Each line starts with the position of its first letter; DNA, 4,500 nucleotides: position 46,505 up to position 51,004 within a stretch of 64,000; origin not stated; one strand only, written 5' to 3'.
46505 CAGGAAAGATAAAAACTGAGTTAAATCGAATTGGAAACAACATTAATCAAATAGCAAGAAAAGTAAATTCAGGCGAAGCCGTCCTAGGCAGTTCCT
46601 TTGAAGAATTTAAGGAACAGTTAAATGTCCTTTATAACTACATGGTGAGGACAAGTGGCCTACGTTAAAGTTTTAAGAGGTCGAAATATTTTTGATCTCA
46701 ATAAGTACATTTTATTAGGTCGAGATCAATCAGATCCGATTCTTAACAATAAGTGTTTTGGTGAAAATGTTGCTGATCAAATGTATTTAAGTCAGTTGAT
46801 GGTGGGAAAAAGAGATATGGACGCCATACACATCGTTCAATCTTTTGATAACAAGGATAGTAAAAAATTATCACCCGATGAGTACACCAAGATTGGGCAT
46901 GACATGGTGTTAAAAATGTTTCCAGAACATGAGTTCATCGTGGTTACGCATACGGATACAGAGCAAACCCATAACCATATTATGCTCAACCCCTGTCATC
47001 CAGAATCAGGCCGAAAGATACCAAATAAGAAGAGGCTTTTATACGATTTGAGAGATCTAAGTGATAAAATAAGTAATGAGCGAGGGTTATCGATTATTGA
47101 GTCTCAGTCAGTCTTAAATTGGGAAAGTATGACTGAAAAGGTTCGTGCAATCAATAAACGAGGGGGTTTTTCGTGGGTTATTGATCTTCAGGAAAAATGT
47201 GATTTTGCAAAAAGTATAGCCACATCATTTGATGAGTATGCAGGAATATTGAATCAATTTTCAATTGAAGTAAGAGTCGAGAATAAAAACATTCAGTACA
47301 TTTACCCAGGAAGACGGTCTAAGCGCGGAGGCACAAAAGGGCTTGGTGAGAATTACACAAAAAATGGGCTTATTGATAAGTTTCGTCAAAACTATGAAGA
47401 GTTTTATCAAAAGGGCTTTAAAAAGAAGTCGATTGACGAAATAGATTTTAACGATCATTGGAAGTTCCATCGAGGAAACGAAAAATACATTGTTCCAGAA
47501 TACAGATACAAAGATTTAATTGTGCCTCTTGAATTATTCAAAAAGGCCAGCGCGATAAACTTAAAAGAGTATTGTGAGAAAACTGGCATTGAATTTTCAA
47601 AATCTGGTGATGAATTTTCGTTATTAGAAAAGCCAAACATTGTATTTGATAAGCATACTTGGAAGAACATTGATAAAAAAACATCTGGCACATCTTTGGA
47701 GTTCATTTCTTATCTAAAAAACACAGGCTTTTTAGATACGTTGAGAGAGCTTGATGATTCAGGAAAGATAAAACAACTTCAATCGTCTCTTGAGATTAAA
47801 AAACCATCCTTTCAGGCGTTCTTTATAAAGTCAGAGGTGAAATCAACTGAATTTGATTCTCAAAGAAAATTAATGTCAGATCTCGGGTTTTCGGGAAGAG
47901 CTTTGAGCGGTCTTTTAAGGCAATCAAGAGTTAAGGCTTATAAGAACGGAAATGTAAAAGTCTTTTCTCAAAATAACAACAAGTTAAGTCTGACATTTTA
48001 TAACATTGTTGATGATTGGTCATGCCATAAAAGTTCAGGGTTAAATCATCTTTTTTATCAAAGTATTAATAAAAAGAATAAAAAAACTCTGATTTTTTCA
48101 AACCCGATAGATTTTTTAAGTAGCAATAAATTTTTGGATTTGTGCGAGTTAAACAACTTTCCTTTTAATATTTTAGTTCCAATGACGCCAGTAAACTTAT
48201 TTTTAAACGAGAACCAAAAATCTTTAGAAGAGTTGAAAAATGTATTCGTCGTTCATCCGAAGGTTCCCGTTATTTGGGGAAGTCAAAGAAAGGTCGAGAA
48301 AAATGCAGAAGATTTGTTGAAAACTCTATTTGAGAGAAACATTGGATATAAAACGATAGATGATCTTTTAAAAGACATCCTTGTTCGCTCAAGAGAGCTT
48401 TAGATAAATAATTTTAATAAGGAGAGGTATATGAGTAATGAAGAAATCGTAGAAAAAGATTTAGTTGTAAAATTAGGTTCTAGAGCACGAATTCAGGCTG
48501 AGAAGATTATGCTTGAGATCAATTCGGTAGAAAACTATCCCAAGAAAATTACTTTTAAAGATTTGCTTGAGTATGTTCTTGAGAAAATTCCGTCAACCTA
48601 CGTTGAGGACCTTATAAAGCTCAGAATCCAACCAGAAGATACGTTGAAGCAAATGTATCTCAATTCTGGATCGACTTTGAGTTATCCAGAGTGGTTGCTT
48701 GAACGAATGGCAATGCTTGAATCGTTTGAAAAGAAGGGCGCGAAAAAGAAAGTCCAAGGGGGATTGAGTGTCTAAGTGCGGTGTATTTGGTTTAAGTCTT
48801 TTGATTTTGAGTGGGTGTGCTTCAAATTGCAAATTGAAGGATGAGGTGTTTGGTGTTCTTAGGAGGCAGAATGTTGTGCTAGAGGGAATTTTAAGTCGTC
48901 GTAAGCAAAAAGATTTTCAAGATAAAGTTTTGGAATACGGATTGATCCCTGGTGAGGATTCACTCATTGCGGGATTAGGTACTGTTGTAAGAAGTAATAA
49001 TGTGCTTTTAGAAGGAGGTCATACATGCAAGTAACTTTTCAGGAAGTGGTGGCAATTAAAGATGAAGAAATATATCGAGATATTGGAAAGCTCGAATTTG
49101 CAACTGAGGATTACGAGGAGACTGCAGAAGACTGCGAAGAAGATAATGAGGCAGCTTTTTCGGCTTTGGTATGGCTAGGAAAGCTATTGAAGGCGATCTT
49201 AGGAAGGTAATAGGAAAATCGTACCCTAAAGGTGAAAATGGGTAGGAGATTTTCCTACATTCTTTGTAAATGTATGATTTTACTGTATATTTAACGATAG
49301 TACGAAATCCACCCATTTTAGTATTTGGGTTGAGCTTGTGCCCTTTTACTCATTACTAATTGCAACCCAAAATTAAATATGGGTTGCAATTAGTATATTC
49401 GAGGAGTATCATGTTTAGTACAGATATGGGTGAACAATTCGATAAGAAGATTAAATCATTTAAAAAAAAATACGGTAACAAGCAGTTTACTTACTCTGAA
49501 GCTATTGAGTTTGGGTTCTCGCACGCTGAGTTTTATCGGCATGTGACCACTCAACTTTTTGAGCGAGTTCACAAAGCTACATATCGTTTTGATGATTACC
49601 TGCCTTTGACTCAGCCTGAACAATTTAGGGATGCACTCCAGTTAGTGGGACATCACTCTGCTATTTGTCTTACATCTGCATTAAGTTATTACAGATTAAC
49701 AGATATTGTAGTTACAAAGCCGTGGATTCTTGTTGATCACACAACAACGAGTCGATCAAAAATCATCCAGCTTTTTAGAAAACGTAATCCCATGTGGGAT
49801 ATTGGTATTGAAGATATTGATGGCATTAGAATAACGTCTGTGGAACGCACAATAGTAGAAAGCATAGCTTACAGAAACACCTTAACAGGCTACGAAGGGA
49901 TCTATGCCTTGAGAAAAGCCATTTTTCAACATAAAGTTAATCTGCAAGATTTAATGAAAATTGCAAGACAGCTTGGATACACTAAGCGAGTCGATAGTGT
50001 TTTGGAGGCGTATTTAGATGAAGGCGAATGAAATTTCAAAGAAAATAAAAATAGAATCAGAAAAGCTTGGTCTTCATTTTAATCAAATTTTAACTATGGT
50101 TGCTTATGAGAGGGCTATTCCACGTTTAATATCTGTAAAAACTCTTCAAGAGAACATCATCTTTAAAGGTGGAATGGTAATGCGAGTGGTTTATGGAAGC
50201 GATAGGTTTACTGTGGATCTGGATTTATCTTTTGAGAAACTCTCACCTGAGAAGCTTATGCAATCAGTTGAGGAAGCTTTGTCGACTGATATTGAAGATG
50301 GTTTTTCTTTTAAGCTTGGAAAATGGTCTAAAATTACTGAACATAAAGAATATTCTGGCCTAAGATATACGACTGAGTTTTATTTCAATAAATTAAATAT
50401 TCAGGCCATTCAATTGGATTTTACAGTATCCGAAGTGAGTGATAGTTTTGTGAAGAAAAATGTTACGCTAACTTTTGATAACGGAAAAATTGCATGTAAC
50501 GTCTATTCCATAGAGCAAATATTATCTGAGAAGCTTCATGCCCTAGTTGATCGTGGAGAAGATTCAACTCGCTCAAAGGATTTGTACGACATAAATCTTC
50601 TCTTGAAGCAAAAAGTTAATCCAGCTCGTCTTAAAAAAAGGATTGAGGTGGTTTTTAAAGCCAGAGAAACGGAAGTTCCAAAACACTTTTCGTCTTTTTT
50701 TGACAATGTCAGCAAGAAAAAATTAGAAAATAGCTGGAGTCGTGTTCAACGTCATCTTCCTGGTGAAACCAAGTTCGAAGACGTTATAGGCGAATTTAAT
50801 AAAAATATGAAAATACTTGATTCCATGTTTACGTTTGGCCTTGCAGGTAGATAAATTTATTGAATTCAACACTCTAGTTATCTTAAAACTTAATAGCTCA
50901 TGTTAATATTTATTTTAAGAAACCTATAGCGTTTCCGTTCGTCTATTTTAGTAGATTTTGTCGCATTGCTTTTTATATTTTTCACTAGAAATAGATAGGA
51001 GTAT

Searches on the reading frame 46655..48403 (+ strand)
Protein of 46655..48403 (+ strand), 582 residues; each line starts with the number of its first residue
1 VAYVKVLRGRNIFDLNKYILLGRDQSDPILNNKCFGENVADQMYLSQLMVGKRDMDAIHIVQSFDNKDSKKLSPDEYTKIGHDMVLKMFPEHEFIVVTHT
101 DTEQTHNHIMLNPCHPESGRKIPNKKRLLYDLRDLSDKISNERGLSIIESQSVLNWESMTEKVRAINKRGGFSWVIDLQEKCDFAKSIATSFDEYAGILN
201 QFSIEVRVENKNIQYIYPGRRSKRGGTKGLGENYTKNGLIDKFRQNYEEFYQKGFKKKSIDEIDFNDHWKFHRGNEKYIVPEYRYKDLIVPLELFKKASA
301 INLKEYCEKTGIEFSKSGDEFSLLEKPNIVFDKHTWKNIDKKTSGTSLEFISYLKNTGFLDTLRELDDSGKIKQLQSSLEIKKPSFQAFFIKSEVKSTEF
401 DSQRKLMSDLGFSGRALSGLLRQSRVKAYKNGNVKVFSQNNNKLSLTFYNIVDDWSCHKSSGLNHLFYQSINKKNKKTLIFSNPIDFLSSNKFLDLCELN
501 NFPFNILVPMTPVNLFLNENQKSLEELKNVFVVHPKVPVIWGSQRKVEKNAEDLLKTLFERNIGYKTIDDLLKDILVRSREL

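Call 30: search_protein_families(library=pfam, max_evalue=0.01, proteins=[window:46655-48403:+])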
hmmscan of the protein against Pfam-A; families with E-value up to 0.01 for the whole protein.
window:46655-48403:+ (582 aa): 1 family
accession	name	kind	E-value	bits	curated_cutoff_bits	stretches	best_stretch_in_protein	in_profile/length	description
PF03432.20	Relaxase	-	1.6e-23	83.8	24.6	1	33-145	20-132/132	MobA/VirD2-like, nuclease domain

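Call 31: search_protein_families(library=ncbifam, max_evalue=0.01, proteins=[window:46655-48403:+])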
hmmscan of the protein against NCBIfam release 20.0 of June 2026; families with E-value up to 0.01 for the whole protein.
window:46655-48403:+ (582 aa): 4 families
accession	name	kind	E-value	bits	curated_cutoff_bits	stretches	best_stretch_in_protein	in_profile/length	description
NF040665.1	relax_SAG1250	exception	1.3e-15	57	575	1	52-262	77-268/606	SAG1250 family conjugative relaxase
NF041450.1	MobP1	subfamily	4.3e-08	32.9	200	1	64-134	123-192/321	MobP1 family relaxase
NF041893.1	TraI_MobP_relax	equivalog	1.7e-06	27.3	250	1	56-123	70-136/502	TraI/MobA(P) family conjugative relaxase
NF041325.1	Bacteroid_MobB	subfamily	0.00013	21.1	400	1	56-128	65-135/420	conjugal transfer protein MobB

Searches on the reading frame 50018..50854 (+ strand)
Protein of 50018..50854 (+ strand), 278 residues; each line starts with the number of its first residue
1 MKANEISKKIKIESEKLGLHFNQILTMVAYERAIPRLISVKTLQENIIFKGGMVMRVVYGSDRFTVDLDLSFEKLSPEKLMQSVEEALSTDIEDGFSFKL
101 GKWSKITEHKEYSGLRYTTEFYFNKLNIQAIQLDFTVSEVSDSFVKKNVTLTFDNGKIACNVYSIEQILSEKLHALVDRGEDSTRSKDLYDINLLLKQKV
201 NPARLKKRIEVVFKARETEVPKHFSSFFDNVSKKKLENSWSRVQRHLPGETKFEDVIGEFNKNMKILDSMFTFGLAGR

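Call 30: search_protein_families(library=pfam, max_evalue=0.01, proteins=[window:50018-50854:+])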
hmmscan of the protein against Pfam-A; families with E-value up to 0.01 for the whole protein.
window:50018-50854:+ (278 aa): 1 family
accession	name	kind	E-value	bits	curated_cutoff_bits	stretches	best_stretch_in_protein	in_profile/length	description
PF08843.17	AbiEii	-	2.1e-37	129.8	22.5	1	36-250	5-226/238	Nucleotidyl transferase AbiEii toxin, Type IV TA system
